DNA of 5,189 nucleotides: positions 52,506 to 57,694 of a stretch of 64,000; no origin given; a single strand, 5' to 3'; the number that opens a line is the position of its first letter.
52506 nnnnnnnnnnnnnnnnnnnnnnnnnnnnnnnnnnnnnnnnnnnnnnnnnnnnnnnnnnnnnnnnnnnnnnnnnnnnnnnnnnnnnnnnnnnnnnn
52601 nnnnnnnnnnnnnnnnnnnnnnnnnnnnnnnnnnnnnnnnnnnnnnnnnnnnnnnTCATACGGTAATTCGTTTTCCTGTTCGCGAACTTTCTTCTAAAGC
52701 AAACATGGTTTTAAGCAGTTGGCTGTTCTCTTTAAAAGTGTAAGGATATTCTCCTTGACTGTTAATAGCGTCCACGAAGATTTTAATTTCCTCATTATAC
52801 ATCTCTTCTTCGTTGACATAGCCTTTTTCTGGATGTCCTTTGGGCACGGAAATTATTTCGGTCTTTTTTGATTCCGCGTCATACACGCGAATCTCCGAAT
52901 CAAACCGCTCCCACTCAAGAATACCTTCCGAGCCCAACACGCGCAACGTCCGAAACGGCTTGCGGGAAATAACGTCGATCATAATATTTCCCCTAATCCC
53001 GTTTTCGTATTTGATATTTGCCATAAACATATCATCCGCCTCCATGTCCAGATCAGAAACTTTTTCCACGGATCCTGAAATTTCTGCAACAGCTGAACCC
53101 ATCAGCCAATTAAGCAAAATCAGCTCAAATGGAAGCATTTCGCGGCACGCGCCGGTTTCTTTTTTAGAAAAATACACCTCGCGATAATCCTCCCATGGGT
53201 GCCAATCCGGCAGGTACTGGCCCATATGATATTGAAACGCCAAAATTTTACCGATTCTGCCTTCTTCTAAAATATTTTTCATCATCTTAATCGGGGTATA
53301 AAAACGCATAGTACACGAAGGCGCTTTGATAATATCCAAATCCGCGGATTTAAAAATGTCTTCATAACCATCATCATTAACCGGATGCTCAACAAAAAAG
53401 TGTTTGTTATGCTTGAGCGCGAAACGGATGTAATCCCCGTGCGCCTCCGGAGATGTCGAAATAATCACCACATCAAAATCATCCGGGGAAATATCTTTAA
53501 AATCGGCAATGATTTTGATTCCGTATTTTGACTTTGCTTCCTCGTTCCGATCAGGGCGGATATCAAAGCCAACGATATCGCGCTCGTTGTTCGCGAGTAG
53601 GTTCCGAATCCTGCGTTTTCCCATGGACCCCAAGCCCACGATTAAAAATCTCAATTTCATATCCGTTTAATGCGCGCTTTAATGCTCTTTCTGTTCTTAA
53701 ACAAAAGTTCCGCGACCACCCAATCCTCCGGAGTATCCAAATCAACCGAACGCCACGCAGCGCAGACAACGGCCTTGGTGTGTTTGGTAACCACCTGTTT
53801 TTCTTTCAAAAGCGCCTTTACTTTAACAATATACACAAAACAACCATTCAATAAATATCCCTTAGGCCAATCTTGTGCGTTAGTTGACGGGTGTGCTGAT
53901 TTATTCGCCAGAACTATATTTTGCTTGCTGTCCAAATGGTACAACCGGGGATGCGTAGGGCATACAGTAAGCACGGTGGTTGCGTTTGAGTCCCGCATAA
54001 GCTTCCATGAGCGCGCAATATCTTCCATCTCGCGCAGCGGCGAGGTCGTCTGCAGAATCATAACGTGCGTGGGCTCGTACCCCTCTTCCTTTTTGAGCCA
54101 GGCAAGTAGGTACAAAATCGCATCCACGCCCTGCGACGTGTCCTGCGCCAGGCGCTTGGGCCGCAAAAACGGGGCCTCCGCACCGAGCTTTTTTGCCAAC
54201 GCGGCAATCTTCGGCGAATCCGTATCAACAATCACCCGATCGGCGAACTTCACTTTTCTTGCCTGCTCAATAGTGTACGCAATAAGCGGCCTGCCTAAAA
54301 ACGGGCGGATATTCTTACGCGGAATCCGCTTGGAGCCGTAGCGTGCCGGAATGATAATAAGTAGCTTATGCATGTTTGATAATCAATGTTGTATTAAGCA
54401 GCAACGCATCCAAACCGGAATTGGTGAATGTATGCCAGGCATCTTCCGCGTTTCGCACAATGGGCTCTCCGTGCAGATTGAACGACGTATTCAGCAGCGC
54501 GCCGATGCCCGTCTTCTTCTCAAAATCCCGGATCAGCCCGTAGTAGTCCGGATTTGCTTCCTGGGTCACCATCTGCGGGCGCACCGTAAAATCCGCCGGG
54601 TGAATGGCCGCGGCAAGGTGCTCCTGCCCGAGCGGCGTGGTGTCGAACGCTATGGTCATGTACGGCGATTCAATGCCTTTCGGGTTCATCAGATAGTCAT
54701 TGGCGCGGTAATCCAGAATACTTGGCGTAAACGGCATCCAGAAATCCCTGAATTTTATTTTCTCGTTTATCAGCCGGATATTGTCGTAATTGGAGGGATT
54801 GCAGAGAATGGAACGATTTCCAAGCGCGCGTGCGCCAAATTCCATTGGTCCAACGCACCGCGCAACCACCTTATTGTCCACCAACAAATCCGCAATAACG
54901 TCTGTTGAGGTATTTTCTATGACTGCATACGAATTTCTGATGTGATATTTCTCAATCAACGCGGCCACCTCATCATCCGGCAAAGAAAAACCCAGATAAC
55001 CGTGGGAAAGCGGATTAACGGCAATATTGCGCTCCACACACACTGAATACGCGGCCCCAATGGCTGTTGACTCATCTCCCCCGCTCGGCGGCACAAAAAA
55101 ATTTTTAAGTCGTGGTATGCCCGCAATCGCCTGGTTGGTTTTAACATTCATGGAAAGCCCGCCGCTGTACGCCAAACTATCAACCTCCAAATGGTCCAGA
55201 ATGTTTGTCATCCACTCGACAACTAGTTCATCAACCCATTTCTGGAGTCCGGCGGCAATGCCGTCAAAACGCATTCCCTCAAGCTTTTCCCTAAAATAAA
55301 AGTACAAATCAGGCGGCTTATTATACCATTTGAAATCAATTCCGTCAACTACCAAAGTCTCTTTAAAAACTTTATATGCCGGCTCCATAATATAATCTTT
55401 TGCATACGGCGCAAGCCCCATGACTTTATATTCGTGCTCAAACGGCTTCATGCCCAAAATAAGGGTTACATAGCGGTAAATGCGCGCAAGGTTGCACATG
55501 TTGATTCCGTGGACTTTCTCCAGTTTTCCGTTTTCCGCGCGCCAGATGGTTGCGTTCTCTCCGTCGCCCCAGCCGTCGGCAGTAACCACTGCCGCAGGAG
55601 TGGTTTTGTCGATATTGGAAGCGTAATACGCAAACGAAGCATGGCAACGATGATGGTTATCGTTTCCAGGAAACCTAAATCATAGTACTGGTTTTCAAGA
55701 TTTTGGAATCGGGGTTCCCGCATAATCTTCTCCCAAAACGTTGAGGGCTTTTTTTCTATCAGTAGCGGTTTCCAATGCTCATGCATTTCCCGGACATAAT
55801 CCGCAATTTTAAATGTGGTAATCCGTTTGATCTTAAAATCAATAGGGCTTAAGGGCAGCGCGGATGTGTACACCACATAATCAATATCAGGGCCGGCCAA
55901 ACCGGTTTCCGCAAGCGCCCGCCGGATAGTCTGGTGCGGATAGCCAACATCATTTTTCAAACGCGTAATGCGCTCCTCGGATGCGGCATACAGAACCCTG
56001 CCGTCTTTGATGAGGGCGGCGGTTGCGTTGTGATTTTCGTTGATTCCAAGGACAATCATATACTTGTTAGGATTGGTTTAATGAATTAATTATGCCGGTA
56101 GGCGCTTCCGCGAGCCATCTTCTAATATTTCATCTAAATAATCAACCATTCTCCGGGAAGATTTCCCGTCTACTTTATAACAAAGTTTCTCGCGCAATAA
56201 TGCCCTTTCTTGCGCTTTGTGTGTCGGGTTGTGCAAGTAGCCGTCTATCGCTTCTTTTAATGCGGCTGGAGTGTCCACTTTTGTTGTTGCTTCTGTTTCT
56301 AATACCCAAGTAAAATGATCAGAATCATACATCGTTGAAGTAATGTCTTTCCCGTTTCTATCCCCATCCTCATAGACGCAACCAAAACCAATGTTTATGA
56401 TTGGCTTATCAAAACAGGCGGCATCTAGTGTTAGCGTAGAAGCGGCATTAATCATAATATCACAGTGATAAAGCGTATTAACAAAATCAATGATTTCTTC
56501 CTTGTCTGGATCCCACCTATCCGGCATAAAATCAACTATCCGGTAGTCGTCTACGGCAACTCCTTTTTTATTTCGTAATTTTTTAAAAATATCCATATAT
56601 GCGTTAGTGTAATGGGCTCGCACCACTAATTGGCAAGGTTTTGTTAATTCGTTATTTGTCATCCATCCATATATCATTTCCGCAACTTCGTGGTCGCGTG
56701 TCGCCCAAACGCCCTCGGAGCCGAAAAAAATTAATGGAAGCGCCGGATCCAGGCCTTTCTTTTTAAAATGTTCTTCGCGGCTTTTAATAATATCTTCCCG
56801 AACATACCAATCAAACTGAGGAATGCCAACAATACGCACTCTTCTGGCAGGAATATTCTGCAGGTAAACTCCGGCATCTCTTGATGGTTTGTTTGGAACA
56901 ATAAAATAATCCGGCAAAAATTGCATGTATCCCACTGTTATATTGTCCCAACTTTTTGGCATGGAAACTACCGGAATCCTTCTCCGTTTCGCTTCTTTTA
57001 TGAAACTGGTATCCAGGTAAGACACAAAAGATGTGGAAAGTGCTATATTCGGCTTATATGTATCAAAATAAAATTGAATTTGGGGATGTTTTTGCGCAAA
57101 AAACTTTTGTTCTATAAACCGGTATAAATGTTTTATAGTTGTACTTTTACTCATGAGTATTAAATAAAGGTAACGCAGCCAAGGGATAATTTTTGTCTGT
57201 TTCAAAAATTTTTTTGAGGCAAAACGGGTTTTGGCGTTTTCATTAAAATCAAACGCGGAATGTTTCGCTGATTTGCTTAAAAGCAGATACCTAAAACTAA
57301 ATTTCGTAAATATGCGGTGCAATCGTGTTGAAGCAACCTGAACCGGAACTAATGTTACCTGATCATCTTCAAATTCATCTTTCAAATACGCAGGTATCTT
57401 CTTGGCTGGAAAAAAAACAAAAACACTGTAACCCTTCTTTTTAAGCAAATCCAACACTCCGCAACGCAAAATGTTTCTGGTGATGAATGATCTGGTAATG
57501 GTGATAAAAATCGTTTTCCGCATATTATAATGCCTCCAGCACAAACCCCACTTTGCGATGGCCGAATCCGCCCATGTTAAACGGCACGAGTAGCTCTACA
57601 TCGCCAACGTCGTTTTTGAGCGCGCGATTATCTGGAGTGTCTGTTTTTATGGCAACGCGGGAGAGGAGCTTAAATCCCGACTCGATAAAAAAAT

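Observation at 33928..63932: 30 kb co-directional array encoding what look like three parallel nonulosonic (sialic-acid-like) sugar pathways with several tailoring enzymes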

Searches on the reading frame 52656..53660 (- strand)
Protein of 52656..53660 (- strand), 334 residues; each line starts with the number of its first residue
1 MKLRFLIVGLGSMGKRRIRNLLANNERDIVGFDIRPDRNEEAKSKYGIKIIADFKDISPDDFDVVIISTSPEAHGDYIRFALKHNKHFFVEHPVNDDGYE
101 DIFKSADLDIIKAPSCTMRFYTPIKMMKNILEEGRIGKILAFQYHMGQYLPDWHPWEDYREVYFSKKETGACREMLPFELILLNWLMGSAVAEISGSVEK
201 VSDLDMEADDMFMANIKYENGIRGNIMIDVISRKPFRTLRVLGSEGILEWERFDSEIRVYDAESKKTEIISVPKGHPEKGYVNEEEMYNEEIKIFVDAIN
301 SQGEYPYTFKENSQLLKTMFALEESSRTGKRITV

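Call 5: search_protein_families(library=pfam, proteins=[window:52656-53660:-])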
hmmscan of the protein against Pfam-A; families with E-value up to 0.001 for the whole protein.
window:52656-53660:- (334 aa): 6 families
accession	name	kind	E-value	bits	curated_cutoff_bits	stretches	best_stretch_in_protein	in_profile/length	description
PF22725.1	GFO_IDH_MocA_C3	-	2.5e-17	63.5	27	1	125-249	2-124/124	GFO/IDH/MocA C-terminal domain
PF01408.29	GFO_IDH_MocA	-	2.8e-15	57.5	24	1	3-96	1-97/120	Oxidoreductase family, NAD-binding Rossmann fold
PF02894.22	GFO_IDH_MocA_C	-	5.6e-14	52.9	22.9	1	128-333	1-217/218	Oxidoreductase family, C-terminal alpha/beta domain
PF03807.23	F420_oxidored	-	1.3e-05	26.2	21.6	1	7-79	4-77/94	NADP oxidoreductase coenzyme F420-dependent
PF02254.24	TrkA_N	-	7e-05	23.6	23.8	1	5-110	1-112/116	TrkA-N domain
PF01113.26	DapB_N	-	0.00014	22.3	25.6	1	5-88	3-94/124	Dihydrodipicolinate reductase, N-terminus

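Call 28: search_protein_families(library=ncbifam, proteins=[window:52656-53660:-], max_evalue=0.001)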
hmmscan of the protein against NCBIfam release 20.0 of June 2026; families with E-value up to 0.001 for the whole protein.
window:52656-53660:- (334 aa): 10 families
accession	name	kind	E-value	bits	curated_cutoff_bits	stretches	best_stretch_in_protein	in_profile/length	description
NF040723.1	UDP-GlcNAcDh_Arch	equivalog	2.2e-18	66.8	450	2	3-143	1-145/302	UDP-N-acetylglucosamine 3-dehydrogenase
TIGR04380.1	myo_inos_iolG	equivalog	1.1e-17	64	355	1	3-331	2-328/330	inositol 2-dehydrogenase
NF052479.1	LevoglcsnDh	equivalog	1.4e-11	43.7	650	1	32-154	42-166/386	levoglucosan dehydrogenase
NF052679.1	InsChiInosDhIolG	equivalog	3.7e-08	32.8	540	1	1-304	1-296/343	bifunctional inositol 2-dehydrogenase/D-chiro-inositol 1-dehydrogenase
NF007574.0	PRK10206.1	equivalog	8.1e-08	31.7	352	1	37-151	39-158/345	oxidoreductase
NF058563.1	BT_2159_fam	equivalog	4e-07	29.4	650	1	6-140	4-144/350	disaccharide 3-dehydrogenase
NF041392.1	XylDh_Gfo6_Halo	equivalog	8e-06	24.9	350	1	58-333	79-349/350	D-xylose 1-dehydrogenase Gfo6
NF058561.1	BT_2158_fam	equivalog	3.9e-05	22.4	750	1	2-100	35-135/487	glycoside 3-dehydrogenase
TIGR01082.1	murC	equivalog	0.00034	19.8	335.1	1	5-72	2-70/449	UDP-N-acetylmuramate--L-alanine ligase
TIGR03855.1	NAD_NadX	equivalog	0.00035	20.2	206.55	0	32-90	8-66/229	aspartate dehydrogenase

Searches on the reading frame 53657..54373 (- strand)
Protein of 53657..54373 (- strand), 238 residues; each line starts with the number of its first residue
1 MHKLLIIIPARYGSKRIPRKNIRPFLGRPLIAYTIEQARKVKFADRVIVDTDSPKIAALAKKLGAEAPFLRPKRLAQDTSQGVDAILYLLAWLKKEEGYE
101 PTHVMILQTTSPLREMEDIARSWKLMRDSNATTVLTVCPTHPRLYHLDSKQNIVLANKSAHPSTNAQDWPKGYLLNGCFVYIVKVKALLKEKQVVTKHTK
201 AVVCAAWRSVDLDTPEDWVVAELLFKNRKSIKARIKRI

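Call 5: search_protein_families(library=pfam, proteins=[window:53657-54373:-])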
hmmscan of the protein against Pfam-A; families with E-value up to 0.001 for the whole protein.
window:53657-54373:- (238 aa): 2 families
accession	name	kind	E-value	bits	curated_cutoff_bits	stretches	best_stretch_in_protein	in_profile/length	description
PF02348.25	CTP_transf_3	-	1.4e-24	87.5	22.6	1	6-156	2-145/217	Cytidylyltransferase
PF12804.13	NTP_transf_3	-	0.00011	22.8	27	1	19-139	15-124/160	MobA-like NTP transferase domain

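Call 7: search_protein_families(library=ncbifam, proteins=[window:53657-54373:-])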
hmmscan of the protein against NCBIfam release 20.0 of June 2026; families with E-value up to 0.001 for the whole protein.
window:53657-54373:- (238 aa): 7 families
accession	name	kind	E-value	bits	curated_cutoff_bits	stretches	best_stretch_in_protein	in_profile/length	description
TIGR03584.1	PseF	equivalog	5.2e-50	170.1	205.7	1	6-226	2-221/222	pseudaminic acid cytidylyltransferase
NF003952.0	PRK05450.1-5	subfamily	5.6e-18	65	193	1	3-138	2-128/250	3-deoxy-manno-octulosonate cytidylyltransferase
NF009905.0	PRK13368.1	subfamily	1e-16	61.1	255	1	3-141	2-129/243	3-deoxy-manno-octulosonate cytidylyltransferase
NF003950.0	PRK05450.1-3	subfamily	1.8e-14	53.7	234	1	3-138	2-129/248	3-deoxy-manno-octulosonate cytidylyltransferase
NF003948.0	PRK05450.1-1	equivalog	8.2e-12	44.8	281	1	3-138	5-132/248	3-deoxy-manno-octulosonate cytidylyltransferase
TIGR00466.1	kdsB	equivalog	6.8e-11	42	155.2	1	4-69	3-67/241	3-deoxy-manno-octulosonate cytidylyltransferase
NF010933.0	PRK14353.1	equivalog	0.00031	19.5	505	1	19-145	24-143/453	bifunctional UDP-N-acetylglucosamine diphosphorylase/glucosamine-1-phosphate N-acetyltransferase GlmU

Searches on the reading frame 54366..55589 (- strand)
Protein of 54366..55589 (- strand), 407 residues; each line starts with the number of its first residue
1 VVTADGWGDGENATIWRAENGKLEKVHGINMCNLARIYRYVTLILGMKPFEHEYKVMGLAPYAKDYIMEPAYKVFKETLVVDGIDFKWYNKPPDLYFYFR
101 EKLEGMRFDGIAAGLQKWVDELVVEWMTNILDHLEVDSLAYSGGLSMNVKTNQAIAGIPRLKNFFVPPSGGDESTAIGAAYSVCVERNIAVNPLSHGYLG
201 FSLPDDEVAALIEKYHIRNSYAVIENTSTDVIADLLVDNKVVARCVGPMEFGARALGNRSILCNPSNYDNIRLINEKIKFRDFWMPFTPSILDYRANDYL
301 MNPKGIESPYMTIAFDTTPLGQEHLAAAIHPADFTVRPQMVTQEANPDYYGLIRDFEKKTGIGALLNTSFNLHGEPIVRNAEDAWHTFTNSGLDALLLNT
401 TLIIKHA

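Call 5: search_protein_families(library=pfam, proteins=[window:54366-55589:-])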
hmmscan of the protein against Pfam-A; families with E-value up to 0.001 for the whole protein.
window:54366-55589:- (407 aa): 2 families
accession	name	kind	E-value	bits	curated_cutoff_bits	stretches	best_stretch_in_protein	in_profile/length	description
PF16861.10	Carbam_trans_C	-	1.4e-57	194.4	27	1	233-405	1-170/170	Carbamoyltransferase C-terminus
PF02543.21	Carbam_trans_N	-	2.1e-16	60.7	24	1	5-180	157-345/346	Carbamoyltransferase N-terminus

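Call 81: search_protein_families(library=ncbifam, proteins=[window:54366-55589:-], max_evalue=0.001)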
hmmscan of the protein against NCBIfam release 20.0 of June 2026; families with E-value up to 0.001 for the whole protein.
window:54366-55589:- (407 aa): 1 family
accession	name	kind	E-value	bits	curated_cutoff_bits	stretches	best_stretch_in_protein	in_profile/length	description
NF041651.1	nodul_NodU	equivalog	3.6e-28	98.7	1000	1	101-384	263-536/556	nodulation protein NodU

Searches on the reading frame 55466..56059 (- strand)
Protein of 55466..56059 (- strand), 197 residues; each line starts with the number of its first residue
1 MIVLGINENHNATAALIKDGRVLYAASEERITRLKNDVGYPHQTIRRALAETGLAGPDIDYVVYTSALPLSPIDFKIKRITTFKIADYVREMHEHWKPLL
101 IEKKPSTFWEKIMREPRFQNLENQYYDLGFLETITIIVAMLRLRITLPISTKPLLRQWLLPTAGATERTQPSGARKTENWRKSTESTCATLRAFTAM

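Call 5: search_protein_families(library=pfam, proteins=[window:55466-56059:-])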
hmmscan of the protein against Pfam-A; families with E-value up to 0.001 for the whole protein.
window:55466-56059:- (197 aa): 1 family
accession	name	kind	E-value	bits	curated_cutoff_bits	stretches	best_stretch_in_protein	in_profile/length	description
PF02543.21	Carbam_trans_N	-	2.3e-09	37.6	24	1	3-103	2-102/346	Carbamoyltransferase N-terminus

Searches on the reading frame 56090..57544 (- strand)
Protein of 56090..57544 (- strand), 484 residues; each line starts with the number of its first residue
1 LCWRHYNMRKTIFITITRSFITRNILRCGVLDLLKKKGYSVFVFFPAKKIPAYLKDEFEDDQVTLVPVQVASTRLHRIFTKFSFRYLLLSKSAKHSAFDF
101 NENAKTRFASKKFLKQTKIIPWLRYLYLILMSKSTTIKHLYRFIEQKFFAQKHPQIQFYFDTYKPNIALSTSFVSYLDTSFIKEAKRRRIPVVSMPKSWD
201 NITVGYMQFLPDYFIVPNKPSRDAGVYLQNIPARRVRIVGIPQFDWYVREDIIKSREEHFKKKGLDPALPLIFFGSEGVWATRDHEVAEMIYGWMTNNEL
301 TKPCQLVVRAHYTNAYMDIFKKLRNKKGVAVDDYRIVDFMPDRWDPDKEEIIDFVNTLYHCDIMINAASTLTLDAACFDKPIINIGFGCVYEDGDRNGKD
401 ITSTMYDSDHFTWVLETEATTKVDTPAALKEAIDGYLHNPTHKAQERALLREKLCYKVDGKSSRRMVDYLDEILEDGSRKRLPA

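Call 5: search_protein_families(library=pfam, proteins=[window:56090-57544:-])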
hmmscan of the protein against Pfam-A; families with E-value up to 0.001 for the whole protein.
window:56090-57544:- (484 aa): 1 family
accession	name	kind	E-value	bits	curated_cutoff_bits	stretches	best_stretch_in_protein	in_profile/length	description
PF04464.20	Glyphos_transf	-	4.6e-05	23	22.1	0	333-470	257-365/367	CDP-Glycerol:Poly(glycerophosphate) glycerophosphotransferase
